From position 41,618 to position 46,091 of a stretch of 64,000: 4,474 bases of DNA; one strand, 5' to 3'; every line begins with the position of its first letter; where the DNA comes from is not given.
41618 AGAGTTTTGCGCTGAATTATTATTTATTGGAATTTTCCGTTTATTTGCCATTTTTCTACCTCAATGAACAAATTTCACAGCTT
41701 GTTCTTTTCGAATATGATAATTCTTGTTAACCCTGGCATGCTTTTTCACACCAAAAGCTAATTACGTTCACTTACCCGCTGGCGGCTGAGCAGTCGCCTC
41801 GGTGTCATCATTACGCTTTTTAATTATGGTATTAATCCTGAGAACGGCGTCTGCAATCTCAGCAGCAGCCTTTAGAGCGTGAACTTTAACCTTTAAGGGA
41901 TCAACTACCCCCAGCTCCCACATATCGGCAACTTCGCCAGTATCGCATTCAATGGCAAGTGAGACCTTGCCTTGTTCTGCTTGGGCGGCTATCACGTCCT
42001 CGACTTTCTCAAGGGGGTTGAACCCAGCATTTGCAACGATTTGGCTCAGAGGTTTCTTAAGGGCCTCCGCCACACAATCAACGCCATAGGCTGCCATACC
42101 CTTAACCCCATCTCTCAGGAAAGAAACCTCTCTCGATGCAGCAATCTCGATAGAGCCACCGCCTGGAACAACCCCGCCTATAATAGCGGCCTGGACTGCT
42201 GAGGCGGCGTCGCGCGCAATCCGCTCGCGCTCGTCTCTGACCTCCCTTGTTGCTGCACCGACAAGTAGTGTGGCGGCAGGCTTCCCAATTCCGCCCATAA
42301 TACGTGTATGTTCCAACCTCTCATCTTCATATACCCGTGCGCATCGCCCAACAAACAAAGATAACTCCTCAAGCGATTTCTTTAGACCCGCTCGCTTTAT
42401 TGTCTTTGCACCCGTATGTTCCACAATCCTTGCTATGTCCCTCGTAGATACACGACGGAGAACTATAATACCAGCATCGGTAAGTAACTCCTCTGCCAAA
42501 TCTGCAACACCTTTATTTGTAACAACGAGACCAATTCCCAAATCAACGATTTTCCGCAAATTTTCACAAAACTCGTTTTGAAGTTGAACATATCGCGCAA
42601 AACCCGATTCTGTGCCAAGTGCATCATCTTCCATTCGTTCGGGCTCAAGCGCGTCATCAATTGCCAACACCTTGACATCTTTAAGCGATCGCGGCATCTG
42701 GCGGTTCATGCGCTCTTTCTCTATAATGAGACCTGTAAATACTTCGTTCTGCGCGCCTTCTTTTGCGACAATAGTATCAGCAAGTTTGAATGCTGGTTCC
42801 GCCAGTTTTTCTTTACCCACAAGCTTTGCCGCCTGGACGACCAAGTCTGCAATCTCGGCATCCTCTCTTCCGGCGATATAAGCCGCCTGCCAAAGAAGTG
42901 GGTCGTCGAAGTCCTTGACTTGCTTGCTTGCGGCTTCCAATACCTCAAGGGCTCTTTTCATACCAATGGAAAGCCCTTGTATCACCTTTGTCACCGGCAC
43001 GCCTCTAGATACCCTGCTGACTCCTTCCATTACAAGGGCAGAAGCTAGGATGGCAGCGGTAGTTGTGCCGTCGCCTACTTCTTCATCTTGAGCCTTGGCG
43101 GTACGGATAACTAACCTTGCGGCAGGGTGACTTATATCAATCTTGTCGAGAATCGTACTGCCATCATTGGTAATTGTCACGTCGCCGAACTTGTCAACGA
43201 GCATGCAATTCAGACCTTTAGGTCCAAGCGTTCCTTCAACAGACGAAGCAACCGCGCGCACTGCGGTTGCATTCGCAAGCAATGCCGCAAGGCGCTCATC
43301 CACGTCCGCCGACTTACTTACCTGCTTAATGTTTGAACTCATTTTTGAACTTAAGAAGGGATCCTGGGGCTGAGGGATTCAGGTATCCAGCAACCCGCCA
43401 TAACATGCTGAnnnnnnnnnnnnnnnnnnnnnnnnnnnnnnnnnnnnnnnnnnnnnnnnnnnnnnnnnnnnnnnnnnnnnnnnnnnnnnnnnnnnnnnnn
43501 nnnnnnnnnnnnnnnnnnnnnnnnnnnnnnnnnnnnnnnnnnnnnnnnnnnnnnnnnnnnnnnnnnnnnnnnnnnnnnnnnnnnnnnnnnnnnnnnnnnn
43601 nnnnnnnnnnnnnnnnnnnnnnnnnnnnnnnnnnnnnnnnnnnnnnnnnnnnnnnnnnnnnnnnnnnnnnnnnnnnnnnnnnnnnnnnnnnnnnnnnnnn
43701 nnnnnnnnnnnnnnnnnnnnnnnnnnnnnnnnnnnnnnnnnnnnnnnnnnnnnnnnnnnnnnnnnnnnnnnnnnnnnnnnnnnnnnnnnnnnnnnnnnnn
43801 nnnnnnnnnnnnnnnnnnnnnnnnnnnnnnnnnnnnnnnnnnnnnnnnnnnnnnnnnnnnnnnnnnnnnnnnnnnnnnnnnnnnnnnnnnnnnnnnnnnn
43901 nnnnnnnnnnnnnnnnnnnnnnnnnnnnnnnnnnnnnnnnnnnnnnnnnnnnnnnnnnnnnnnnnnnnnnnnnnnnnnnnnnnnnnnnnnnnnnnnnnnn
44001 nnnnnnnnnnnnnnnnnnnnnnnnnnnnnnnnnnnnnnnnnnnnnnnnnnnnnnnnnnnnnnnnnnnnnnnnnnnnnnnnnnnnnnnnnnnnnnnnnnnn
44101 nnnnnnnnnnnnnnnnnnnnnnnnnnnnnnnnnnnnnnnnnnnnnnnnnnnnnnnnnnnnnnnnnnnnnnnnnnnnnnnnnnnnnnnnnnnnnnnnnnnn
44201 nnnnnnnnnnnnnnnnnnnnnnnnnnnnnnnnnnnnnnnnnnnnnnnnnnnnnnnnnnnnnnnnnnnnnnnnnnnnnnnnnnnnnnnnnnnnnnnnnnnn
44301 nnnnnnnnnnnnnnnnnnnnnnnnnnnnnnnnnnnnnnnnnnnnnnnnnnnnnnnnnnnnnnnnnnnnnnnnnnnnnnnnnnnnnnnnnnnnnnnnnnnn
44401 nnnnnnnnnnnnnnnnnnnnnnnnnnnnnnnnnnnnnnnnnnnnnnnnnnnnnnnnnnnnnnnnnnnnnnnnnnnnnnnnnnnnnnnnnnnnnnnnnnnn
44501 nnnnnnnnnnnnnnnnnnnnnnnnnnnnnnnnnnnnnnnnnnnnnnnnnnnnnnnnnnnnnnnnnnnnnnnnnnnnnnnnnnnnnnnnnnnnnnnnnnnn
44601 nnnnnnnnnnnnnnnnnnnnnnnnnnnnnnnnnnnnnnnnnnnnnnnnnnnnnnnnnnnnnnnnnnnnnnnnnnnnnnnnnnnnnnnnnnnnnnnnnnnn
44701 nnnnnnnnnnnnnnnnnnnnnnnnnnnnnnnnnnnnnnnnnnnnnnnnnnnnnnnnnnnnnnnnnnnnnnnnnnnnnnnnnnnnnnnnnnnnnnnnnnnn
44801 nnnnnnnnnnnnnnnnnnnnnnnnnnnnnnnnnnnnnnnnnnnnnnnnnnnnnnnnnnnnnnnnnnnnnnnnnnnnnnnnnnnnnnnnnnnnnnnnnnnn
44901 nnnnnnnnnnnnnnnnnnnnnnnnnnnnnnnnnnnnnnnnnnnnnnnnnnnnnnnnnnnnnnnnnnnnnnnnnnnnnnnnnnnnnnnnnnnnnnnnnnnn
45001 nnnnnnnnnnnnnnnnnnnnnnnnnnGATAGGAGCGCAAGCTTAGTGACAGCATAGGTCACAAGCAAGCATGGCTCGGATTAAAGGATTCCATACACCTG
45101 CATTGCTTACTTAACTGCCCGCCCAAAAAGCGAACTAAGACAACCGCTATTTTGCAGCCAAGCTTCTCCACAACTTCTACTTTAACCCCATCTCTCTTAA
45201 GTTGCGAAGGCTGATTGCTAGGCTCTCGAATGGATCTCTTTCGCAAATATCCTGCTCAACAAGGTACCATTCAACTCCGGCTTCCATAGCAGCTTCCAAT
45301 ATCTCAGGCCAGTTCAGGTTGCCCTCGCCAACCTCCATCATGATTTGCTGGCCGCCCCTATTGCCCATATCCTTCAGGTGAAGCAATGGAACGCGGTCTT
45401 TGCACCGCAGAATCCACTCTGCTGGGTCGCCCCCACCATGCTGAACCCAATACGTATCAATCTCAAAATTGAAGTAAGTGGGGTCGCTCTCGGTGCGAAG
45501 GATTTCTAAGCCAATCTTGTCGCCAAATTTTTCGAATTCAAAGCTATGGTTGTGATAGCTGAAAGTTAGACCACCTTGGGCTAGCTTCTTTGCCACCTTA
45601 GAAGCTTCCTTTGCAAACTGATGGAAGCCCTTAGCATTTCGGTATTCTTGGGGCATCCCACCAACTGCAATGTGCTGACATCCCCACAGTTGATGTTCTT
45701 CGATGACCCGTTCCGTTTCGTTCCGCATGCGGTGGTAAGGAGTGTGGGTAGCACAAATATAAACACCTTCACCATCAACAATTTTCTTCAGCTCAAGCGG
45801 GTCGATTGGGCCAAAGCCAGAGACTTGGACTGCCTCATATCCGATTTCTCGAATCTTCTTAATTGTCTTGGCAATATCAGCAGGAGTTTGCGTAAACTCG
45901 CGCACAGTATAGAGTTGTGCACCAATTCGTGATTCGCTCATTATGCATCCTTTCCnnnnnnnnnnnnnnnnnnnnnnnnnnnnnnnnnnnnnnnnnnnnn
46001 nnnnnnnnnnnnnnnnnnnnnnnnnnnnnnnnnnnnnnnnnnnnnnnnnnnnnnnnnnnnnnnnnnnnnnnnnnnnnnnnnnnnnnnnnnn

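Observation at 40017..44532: Heat-shock operon hrcA - archaeal-type chaperonin - grpE - corA, with no dnaK and no CIRCE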

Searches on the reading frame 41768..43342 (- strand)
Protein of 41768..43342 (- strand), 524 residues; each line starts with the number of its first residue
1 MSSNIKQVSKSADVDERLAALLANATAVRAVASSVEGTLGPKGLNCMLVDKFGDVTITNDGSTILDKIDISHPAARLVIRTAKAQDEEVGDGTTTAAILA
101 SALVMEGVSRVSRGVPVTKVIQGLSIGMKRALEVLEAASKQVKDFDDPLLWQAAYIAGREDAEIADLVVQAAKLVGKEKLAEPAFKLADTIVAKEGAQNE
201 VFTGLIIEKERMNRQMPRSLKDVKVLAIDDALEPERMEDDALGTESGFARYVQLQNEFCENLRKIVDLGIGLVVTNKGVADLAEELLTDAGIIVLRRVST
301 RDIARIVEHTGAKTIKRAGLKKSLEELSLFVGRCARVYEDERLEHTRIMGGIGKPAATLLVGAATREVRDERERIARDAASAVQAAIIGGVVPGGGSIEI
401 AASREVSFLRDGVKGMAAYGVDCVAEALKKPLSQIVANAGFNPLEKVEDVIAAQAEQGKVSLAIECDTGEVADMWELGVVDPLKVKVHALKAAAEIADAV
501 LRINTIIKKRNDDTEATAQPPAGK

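Call 3: search_protein_families(library=pfam, proteins=[window:41768-43342:-])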
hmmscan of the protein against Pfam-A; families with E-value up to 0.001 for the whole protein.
window:41768-43342:- (524 aa): 1 family
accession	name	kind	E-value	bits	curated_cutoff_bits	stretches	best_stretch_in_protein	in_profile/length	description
PF00118.29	Cpn60_TCP1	-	3.9e-114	382.5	34.3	1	31-510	1-489/490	TCP-1/cpn60 chaperonin family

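Call 4: search_protein_families(library=ncbifam, proteins=[window:41768-43342:-])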
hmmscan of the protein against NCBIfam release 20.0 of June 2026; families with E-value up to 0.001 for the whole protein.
window:41768-43342:- (524 aa): 19 families
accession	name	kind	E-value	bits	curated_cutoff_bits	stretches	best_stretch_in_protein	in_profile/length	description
TIGR02339.1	thermosome_arch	subfamily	1.2e-89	301.4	671.1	1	20-508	17-519/521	thermosome subunit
NF041083.2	thermosome_beta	equivalog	2.7e-89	300.5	400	1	20-508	18-518/520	thermosome subunit beta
NF041082.2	thermosome_alpha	equivalog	1.6e-86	291.2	450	1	20-508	18-517/519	thermosome subunit alpha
TIGR02344.1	chap_CCT_gamma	equivalog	1.4e-64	218.6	553.45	1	20-507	17-520/526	T-complex protein 1 subunit gamma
TIGR02343.1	chap_CCT_epsi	equivalog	6.4e-63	213.2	710.5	1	18-509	26-531/532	T-complex protein 1 subunit epsilon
TIGR02340.1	chap_CCT_alpha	equivalog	9.3e-63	212.7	800.2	1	23-514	16-534/536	T-complex protein 1 subunit alpha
TIGR02345.1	chap_CCT_eta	equivalog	4.8e-57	193.4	669.2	1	5-510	4-521/523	T-complex protein 1 subunit eta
NF009487.0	PRK12849.1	subfamily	3.3e-55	187.4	352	2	322-517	343-530/543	chaperonin GroEL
TIGR02347.1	chap_CCT_zeta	equivalog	5.8e-53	180.2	587.15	1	5-508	2-524/531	T-complex protein 1 subunit zeta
TIGR02342.1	chap_CCT_delta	equivalog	2.1e-50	171.8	695.35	1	22-508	12-515/517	T-complex protein 1 subunit delta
NF000592.1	PRK00013.1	subfamily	5.1e-50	170.4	397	2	26-179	16-171/524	chaperonin GroEL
TIGR02348.1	GroEL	equivalog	5.7e-48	163.7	582.1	2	26-180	16-172/526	chaperonin GroEL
TIGR02346.1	chap_CCT_theta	equivalog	2.6e-47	161.5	455.9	1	19-508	18-518/531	T-complex protein 1 subunit theta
NF009488.0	PRK12850.1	subfamily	4.9e-47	160.6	475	2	301-522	327-536/544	chaperonin GroEL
NF009489.0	PRK12851.1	subfamily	1.2e-43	149.3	464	2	27-179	19-173/541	chaperonin GroEL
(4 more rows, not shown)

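Call 10: find_homologous_proteins(query=window:41768-43342:-, max_evalue=1e-30)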
Query window:41768-43342:- (524 aa): 2333 proteins with E <= 1e-30 among 8000 candidates; the best 120 are listed.
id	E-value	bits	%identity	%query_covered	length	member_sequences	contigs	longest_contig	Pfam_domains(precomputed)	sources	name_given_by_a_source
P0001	0.0e+0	1071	98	100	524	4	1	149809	PF00118.30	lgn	-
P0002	5.0e-296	1000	91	98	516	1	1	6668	PF00118.30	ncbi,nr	ncbi:MAG: TCP-1/cpn60 chaperonin family protein, partial [Armatimonadota bacterium]|nr:TCP-1/cpn60 c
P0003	1.1e-256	870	79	99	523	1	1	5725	PF00118.30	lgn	-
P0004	1.9e-253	859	78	97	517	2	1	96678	PF00118.30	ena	-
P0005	2.4e-253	859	76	99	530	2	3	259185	PF00118.30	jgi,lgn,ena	-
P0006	1.9e-252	856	76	98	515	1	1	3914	PF00118.30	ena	-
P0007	9.2e-252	854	75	98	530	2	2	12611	PF00118.30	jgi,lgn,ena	-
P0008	9.7e-252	854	76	98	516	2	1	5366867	PF00118.30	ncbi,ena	-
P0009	2.3e-251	852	78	98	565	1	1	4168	PF00118.30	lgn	-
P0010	2.8e-250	849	75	98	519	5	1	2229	PF00118.30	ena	-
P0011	3.2e-250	849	77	98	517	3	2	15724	PF00118.30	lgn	-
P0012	1.3e-249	847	76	99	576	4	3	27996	PF00118.30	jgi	-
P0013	6.6e-249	844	75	100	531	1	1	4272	PF00118.30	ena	-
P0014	7.2e-249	844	76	98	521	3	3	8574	PF00118.30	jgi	-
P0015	1.3e-246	837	74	99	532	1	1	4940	PF00118.30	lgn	-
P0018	2.2e-245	833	74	99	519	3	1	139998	PF00118.30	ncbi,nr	ncbi:MAG: TCP-1/cpn60 chaperonin family protein [Armatimonadetes bacterium]|nr:TCP-1/cpn60 chaperoni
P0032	2.4e-238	810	72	99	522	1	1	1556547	PF00118.30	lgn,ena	-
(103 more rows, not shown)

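Call 12: search_solved_structures(query=window:41768-43342:-, max_evalue=1e-20, show_alignments=1)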
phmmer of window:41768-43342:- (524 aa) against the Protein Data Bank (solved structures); distinct sequences matched with E-value up to 1e-20: 159 (the best 60 are shown).
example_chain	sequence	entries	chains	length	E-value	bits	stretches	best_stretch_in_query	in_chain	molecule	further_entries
9rwq_N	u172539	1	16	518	6.5e-191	638.2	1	5-511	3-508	Ancestral Group II Chaperonin (ACII)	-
5x9u_A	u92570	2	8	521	1.8e-134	452.1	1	6-513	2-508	Thermosome, alpha subunit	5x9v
9rwp_A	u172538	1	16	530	4.1e-83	282.8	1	22-510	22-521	Ancestral Group II Chaperonin (ACII)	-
1q3r_A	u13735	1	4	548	1.5e-66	228.2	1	23-510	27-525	Thermosome alpha subunit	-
1a6d_A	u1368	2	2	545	3.4e-66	227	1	23-511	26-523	THERMOSOME (ALPHA SUBUNIT)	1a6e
1q3s_A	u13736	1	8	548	4.6e-66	226.6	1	23-510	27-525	Thermosome alpha subunit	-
1q2v_A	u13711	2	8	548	2.1e-65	224.4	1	23-510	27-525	Thermosome alpha subunit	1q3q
3j1e_A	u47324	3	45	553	4.1e-65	223.5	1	20-509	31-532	Chaperonin beta subunit | Chaperonin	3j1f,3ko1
6xhi_A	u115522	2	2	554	1.6e-62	214.9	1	19-509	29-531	Thermosome subunit beta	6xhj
4xcg_B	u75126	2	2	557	1.6e-62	214.9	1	19-509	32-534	Thermosome subunit beta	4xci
4xcd_A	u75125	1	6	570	1.8e-62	214.8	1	19-509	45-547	Thermosome subunit beta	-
5w79_A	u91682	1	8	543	4.2e-61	210.3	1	23-508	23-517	Chaperonin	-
3j3x_A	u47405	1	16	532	1.4e-60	208.5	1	23-508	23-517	Chaperonin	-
7rak_U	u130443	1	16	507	1.4e-60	208.5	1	23-508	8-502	Chaperonin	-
7r9e_J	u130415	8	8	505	1.5e-60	208.4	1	24-508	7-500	Chaperonin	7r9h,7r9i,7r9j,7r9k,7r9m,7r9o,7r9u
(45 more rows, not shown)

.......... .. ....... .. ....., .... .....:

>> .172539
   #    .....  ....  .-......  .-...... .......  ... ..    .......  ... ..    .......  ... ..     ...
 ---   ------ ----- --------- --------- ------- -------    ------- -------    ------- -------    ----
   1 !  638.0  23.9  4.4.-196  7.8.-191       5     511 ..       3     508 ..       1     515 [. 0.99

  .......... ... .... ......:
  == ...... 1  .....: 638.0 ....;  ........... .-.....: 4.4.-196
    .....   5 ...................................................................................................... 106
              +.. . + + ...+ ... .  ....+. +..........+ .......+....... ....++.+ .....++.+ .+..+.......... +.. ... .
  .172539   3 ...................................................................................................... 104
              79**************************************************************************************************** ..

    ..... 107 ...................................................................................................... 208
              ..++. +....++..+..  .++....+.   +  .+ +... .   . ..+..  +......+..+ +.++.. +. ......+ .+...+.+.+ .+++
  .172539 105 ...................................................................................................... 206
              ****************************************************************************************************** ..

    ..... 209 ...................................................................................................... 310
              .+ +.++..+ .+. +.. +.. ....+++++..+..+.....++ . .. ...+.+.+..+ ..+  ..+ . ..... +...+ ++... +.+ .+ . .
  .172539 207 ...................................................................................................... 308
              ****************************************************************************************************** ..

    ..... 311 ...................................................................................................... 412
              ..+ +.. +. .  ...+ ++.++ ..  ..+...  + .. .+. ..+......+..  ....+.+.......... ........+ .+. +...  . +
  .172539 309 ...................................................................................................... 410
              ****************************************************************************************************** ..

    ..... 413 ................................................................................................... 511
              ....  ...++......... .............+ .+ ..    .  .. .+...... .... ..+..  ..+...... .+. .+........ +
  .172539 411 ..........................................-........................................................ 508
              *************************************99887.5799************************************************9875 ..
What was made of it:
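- It scores 452 bits to Ch-CPN against 228 to thermosomes (call 12).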

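Call 15: find_related_loci(query=A1, collection=genome_contigs, flank=10000)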
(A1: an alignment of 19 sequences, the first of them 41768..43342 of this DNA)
Query A1 (524 aa) in genome_contigs; peptide patterns used: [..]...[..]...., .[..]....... (x = any residue, [..] = any of these).
600 stretches matched a pattern (row limit reached: there are more); 584 encode a relative of the query (tblastn E <= 1e-3); the best 80 are kept; 80 distinct loci.
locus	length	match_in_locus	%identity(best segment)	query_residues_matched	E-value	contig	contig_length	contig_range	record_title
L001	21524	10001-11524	78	1-508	0e+0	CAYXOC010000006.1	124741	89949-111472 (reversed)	MAG TPA_asm: uncultured bacterium isolate binchicken_co152_100 genome assembly, contig: NODE_151_length_124741_cov_15.13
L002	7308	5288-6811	74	4-511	0e+0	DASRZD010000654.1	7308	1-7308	MAG TPA_asm: Armatimonadota bacterium isolate SMAG_U14142 k141_2120665, whole genome shotgun sequence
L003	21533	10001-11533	76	1-511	0e+0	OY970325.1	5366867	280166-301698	MAG: uncultured Armatimonadetes bacterium isolate MFD05942.bin.1.84 genome assembly, chromosome: 1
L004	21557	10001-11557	76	1-519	0e+0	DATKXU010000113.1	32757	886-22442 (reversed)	MAG TPA_asm: Armatimonadota bacterium isolate SMAG_U14200 k141_2684947, whole genome shotgun sequence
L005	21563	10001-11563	67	1-524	0e+0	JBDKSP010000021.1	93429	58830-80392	MAG: Armatimonadota bacterium isolate 6_bin.213 c_000000275875, whole genome shotgun sequence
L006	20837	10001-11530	71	1-512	0e+0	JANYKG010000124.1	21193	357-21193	MAG: Armatimonadetes bacterium isolate GL140_5_metabinner_15 GL140_5_k141_1478839, whole genome shotgun sequence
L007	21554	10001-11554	67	1-521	0e+0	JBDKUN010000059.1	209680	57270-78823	MAG: Armatimonadota bacterium isolate 8_bin.138 c_000001801701, whole genome shotgun sequence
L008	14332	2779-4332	66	1-520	0e+0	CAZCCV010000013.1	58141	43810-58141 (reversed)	MAG TPA_asm: uncultured bacterium isolate binchicken_co39_285 genome assembly, contig: NODE_1179_length_58141_cov_10.648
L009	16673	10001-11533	64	1-512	0e+0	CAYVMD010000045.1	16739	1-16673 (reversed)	MAG TPA_asm: uncultured bacterium isolate binchicken_co193_35 genome assembly, contig: NODE_1767_length_16739_cov_5.4290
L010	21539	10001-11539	63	1-514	0e+0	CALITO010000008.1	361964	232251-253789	MAG: uncultured bacterium isolate S1_Bin_MAXBIN__049_1 genome assembly, contig: c_000000133607, whole genome shotgun seq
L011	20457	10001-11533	64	1-512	0e+0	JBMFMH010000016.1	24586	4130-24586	MAG: bacterium isolate KM4337-16 NODE_428_length_24586_cov_37.531776, whole genome shotgun sequence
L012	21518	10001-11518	63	1-507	0e+0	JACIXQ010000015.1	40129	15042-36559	MAG: bacterium isolate MAG-56 Unclassified_E3_bin24_Scaffold_15, whole genome shotgun sequence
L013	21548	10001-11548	63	3-518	0e+0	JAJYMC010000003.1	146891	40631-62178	MAG: Bacillota bacterium isolate DBS2-4.bin104 NODE_116_length_146891_cov_2.40909, whole genome shotgun sequence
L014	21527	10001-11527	63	4-512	0e+0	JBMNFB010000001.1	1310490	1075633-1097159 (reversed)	MAG: Bacillota bacterium isolate SBF912LR0HQ0123 contig_14898, whole genome shotgun sequence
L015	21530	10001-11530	63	6-515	0e+0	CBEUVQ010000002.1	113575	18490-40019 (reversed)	MAG TPA_asm: uncultured Peptococcaceae bacterium isolate SRR13515397_concoct_28 genome assembly, contig: ERZ25510992.14,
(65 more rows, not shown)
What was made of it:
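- On HrcA/CIRCE regulon: The one allowed genome-collection scan was spent on the chaperonin (call 15).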

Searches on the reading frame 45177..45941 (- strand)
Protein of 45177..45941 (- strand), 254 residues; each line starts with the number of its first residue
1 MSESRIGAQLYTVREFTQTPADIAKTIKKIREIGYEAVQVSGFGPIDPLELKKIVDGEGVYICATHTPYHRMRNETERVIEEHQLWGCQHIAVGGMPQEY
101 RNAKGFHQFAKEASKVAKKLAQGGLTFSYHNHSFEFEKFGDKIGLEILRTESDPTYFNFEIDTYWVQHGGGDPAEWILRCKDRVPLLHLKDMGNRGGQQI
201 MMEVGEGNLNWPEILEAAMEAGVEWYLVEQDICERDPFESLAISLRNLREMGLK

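Call 3: search_protein_families(library=pfam, proteins=[window:45177-45941:-])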
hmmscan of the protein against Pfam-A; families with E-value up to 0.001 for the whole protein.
window:45177-45941:- (254 aa): 1 family
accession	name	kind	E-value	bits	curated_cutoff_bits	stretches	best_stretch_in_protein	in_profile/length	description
PF01261.30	AP_endonuc_2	-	2.1e-13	51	31.1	1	28-230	2-229/249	Xylose isomerase-like TIM barrel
